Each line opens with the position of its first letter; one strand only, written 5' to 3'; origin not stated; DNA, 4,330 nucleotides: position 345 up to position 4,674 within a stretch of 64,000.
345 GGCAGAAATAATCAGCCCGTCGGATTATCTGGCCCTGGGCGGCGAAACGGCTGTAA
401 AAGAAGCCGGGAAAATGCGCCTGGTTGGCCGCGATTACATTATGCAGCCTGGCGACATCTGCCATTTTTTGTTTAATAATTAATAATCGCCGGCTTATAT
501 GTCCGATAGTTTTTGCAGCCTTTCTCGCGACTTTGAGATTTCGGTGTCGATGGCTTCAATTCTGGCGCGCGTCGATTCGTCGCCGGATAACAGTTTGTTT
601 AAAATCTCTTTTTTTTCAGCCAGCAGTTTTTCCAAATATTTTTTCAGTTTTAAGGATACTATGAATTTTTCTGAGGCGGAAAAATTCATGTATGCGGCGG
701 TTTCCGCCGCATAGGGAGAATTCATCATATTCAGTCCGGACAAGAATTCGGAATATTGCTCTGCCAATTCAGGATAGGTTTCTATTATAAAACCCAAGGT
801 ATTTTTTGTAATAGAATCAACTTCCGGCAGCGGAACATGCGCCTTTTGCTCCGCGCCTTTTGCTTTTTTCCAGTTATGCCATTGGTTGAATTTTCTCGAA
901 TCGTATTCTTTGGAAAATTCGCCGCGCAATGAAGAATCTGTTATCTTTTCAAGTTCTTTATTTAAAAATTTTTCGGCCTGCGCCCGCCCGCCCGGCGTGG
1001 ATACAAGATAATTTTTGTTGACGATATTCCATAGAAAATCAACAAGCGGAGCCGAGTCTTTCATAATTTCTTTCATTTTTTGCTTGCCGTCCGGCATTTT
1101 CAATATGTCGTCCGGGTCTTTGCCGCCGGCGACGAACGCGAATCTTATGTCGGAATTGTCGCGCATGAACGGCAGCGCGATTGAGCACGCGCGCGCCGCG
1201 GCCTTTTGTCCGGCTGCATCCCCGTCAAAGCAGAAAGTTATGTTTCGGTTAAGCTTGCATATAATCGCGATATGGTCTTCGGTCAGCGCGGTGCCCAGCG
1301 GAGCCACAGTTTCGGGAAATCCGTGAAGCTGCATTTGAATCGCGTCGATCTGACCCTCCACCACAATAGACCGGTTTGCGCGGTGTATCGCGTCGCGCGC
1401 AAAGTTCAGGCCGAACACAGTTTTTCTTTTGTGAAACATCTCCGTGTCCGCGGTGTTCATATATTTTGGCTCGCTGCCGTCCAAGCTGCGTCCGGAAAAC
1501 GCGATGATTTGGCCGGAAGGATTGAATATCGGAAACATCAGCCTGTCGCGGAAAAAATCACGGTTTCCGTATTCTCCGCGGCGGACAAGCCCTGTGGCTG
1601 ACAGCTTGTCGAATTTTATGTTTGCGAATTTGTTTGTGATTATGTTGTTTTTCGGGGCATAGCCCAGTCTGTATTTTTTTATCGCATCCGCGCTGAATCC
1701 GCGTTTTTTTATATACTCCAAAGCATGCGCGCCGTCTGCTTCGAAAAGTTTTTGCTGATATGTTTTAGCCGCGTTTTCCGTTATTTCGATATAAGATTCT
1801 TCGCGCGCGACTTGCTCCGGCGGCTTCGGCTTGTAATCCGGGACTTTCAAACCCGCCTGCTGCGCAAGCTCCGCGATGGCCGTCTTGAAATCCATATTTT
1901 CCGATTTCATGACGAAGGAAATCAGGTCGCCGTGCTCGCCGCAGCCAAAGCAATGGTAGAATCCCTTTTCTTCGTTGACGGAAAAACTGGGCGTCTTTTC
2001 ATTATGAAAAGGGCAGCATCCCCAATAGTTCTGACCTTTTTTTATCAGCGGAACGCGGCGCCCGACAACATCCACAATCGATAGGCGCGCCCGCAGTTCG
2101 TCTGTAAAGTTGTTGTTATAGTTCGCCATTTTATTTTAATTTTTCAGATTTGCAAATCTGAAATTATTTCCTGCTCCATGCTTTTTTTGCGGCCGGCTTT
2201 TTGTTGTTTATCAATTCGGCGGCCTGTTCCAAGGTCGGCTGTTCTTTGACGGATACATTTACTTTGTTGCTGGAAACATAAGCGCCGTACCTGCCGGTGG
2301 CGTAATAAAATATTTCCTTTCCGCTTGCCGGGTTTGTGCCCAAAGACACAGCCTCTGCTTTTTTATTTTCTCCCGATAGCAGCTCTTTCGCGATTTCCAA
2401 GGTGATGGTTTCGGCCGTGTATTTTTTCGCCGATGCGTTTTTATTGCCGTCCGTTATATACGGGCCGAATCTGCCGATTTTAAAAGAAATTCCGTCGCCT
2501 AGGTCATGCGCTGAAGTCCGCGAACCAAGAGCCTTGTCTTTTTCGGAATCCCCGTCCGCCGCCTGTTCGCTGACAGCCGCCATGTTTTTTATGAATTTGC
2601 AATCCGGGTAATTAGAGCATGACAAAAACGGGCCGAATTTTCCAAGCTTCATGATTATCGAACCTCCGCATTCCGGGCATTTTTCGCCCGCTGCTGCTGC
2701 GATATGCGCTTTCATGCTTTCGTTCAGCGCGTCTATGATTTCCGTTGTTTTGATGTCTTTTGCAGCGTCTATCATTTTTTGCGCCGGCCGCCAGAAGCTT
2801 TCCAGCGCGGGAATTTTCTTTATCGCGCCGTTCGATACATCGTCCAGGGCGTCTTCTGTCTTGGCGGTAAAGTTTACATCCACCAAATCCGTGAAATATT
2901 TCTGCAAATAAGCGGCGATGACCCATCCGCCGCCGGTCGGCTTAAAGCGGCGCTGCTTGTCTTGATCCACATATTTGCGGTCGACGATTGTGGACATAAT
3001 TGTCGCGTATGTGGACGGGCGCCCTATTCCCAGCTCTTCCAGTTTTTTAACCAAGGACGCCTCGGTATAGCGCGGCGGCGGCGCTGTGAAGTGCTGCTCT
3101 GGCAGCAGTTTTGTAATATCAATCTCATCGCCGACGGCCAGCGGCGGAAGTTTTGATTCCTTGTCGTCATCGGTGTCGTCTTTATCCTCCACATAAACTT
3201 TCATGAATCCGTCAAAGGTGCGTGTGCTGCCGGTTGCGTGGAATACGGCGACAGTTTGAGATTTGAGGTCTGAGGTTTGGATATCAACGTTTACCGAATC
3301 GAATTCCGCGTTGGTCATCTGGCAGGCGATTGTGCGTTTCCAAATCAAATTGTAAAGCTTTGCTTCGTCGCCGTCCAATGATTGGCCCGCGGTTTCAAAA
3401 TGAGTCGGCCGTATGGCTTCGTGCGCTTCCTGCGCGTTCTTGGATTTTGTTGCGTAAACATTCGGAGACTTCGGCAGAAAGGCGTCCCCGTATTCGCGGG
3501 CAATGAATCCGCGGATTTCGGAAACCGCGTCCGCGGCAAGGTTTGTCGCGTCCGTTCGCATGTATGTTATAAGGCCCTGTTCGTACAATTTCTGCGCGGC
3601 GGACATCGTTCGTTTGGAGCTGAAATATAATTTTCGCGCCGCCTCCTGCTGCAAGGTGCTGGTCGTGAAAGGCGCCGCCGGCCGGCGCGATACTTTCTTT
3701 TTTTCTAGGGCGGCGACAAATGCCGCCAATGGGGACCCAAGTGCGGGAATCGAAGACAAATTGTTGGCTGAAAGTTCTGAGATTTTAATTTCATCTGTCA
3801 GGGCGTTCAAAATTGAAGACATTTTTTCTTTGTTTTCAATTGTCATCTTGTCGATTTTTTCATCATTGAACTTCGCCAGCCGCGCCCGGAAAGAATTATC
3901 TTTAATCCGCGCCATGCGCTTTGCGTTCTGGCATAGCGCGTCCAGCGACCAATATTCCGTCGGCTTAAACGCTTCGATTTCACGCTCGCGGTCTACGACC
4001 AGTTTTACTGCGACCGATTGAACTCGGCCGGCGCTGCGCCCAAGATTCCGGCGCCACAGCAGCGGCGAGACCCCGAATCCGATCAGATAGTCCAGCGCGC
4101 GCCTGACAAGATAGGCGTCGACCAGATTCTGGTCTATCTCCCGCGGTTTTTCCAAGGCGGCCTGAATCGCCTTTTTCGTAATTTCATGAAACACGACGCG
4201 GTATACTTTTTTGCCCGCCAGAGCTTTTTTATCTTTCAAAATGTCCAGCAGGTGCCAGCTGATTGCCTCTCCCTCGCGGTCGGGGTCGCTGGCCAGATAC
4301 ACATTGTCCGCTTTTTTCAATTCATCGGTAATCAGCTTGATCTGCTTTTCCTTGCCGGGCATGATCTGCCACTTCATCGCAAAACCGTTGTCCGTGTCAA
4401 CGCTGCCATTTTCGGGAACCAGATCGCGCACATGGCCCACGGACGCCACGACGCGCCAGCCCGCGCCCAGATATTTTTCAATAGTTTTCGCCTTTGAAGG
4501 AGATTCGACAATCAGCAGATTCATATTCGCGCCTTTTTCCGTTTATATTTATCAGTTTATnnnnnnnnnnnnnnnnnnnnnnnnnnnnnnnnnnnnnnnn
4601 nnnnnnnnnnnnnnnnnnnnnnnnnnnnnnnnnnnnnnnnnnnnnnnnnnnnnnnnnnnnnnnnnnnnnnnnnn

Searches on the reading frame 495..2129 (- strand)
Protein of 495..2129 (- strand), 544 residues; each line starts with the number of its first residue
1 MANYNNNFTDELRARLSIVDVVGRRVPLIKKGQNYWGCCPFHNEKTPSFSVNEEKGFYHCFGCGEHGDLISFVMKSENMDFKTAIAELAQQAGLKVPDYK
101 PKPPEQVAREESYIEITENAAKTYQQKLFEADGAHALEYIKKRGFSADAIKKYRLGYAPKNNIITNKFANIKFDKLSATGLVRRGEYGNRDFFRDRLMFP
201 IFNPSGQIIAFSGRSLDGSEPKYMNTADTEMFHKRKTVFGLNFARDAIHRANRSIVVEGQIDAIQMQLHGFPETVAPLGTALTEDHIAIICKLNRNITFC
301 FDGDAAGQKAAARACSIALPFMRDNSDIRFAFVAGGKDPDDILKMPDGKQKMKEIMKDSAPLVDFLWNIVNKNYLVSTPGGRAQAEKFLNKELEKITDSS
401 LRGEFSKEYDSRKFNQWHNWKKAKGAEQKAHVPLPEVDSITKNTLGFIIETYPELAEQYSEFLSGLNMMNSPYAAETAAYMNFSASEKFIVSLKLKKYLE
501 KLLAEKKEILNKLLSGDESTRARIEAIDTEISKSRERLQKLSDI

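Call 24: search_protein_families(library=pfam, proteins=[window:498-2129:-], max_evalue=0.00001)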
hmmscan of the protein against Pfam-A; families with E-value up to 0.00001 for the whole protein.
window:498-2129:- (544 aa): 5 families
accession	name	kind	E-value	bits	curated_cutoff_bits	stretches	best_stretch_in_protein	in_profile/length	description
PF01807.25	Zn_ribbon_DnaG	-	3.3e-38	129.9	24.9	1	6-98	3-95/98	CHC2 zinc finger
PF08275.17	DNAG_N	-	4.3e-34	117.8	26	1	124-244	2-127/128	DNA primase catalytic core, N-terminal domain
PF13155.12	Toprim_2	-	7.4e-14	52.3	22.1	1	255-343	1-88/88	Toprim-like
PF13662.12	Toprim_4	-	9.4e-14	51.8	25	1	255-316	4-72/85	Toprim domain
PF01751.28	Toprim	-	2e-08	34.7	23.1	1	255-324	3-86/96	Toprim domain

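Call 46: find_encoding_contigs(protein=window:495-2129:-, flank=10000, max_places=3)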
Protein window:495-2129:- (544 aa): no gene with exactly this product is on record in the collection.

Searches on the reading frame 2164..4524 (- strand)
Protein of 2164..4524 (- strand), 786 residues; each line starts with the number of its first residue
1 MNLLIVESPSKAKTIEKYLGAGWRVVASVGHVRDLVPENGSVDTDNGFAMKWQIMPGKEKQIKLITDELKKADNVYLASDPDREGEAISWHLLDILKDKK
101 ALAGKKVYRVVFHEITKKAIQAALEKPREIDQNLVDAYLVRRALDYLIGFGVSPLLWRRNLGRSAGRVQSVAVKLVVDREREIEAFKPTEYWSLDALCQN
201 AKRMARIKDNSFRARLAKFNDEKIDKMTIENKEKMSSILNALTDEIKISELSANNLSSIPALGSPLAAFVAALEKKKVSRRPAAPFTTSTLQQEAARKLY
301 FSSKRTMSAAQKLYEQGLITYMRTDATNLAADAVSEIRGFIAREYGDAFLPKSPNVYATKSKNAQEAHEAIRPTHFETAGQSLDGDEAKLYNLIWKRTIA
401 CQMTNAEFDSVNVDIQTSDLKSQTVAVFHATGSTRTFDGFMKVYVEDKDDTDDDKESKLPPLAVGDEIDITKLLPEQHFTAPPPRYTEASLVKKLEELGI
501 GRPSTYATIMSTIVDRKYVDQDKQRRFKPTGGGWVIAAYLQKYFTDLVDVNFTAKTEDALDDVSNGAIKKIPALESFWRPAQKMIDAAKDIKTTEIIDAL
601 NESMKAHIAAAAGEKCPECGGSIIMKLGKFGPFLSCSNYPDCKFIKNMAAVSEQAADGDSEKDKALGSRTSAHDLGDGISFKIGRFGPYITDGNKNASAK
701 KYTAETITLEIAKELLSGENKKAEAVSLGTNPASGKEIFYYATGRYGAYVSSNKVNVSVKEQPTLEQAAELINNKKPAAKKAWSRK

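Call 24: search_protein_families(library=pfam, proteins=[window:2167-4524:-], max_evalue=0.00001)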
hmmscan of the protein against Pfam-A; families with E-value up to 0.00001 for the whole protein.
window:2167-4524:- (786 aa): 4 families
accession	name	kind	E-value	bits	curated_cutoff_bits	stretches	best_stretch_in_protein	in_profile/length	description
PF01131.25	Topoisom_bac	-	3.6e-120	402.1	35.1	2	268-570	108-406/411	DNA topoisomerase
PF13368.11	Toprim_C_rpt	-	1.3e-22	79.9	22.3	2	676-722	5-52/57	Topoisomerase C-terminal repeat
PF01751.28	Toprim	-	1.6e-22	79.9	23.1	1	3-115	2-96/96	Toprim domain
PF01396.24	Zn_ribbon_Top1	-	2.1e-14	53.5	32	1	613-647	1-35/39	Topoisomerase DNA binding C4 zinc finger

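Call 48: find_encoding_contigs(protein=window:2164-4524:-, flank=10000, max_places=3)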
Protein window:2164-4524:- (786 aa): 1 contig read that carries it; 1 place shown.
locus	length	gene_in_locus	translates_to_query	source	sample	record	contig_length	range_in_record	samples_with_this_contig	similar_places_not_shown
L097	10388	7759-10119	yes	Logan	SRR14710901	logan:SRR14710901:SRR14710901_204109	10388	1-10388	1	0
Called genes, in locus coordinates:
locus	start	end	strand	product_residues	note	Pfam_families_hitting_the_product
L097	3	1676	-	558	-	?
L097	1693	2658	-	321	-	PF02912:Phe_tRNA-synt_N (weak), PF01409:tRNA-synt_2d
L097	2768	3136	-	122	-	PF00453:Ribosomal_L20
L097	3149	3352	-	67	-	PF01632:Ribosomal_L35p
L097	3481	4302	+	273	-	PF04085:MreC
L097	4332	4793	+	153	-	-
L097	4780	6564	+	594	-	PF03717:PBP_dimer, PF00905:Transpeptidase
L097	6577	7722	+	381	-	PF01098:FTSW_RODA_SPOVE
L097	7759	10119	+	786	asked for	PF01751:Toprim, PF01131:Topoisom_bac, PF01396:Zn_ribbon_Top1, PF13368:Toprim_C_rpt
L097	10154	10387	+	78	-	?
